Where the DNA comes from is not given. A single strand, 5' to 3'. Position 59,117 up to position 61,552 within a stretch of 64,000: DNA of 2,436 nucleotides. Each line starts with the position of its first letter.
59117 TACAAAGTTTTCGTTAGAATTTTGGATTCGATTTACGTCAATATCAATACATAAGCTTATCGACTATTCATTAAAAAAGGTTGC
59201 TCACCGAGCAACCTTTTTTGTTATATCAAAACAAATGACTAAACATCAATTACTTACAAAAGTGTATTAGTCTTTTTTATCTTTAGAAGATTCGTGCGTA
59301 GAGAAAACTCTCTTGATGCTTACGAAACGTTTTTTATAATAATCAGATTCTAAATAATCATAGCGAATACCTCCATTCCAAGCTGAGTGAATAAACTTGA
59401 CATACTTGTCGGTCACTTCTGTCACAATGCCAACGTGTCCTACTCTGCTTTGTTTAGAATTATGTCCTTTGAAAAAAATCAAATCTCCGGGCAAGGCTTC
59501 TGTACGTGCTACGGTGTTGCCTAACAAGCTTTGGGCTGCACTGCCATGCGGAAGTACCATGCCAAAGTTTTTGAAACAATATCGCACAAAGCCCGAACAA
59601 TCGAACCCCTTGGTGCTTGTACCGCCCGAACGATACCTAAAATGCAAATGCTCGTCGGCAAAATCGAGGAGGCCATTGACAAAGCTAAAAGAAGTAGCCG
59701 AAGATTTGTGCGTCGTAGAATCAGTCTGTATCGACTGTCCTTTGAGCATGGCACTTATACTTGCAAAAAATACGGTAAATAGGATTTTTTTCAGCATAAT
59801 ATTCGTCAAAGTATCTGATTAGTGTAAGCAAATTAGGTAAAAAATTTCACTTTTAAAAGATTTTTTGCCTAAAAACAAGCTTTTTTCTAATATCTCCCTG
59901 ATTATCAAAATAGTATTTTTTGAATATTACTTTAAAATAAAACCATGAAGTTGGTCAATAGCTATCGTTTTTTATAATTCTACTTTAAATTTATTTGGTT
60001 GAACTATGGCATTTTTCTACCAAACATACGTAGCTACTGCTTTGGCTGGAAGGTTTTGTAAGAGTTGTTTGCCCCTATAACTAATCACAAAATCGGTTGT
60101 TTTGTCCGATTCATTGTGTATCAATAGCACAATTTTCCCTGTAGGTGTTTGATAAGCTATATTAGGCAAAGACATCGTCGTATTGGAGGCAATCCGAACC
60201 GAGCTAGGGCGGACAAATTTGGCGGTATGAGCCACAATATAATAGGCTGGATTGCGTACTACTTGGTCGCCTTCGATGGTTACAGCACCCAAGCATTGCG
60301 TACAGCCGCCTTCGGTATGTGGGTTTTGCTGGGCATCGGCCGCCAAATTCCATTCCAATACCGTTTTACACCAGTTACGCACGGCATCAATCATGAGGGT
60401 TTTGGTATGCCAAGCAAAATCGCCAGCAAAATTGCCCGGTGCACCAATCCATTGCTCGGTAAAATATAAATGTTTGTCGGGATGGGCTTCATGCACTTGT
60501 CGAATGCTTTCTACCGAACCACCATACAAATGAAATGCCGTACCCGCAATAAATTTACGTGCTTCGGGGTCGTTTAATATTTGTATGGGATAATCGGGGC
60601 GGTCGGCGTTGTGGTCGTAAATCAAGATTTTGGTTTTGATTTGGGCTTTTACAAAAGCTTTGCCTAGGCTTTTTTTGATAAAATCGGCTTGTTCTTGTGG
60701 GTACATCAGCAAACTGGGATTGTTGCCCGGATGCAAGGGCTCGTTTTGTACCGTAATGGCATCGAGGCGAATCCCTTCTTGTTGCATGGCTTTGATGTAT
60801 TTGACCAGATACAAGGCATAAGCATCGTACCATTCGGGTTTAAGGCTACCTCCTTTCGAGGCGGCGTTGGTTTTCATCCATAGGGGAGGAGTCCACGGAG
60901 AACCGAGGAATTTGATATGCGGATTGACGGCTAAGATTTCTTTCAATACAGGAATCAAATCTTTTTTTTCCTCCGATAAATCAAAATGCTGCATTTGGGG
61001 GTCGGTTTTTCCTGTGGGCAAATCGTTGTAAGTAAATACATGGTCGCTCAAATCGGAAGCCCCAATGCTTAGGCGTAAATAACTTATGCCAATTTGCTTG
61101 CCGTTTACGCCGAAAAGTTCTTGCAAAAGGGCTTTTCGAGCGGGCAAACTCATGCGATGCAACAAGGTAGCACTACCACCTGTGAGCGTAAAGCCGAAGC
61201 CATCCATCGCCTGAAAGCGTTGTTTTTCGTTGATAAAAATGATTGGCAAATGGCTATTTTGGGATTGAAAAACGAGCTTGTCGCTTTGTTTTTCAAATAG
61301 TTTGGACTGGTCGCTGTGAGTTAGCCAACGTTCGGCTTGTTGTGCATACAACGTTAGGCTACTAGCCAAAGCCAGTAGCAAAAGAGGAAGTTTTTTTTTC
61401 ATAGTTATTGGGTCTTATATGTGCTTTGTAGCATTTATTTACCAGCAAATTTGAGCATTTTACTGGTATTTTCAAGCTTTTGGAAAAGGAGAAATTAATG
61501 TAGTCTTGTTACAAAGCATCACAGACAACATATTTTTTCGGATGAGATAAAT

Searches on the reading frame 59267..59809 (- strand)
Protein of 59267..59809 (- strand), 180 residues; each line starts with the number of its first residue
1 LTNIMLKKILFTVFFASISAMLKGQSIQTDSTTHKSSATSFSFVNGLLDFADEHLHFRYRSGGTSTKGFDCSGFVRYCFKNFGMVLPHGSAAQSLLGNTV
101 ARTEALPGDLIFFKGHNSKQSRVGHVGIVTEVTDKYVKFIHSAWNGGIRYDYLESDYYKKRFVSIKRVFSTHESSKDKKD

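Call 54: search_protein_families(library=pfam, proteins=[window:59267-59809:-])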
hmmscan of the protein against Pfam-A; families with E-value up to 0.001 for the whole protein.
window:59267-59809:- (180 aa): 2 families
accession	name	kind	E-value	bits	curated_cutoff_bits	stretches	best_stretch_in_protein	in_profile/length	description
PF00877.26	NLPC_P60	-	2.2e-22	79.5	23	1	58-167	3-105/105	NlpC/P60 family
PF05257.22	CHAP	-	3.7e-08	34.2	26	1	65-141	6-79/81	CHAP domain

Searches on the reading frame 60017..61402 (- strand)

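Call 54: search_protein_families(library=pfam, proteins=[window:60017-61402:-])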
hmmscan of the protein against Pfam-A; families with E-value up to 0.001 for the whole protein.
window:60017-61402:- (461 aa): 4 families
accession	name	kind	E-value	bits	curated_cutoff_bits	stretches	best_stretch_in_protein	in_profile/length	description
PF02055.22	Glyco_hydro_30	-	1.2e-45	156.5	23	1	67-397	2-348/348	Glycosyl hydrolase family 30 TIM-barrel domain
PF17189.10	Glyco_hydro_30C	-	1.3e-10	41.7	22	1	401-459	2-65/65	Glycosyl hydrolase family 30 beta sandwich domain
PF02057.21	Glyco_hydro_59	-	3.2e-10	40.2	27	1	67-337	2-241/294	Glycosyl hydrolase family 59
PF14587.12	Glyco_hydr_30_2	-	7.9e-05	22.6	27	1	164-263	120-226/364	O-Glycosyl hydrolase family 30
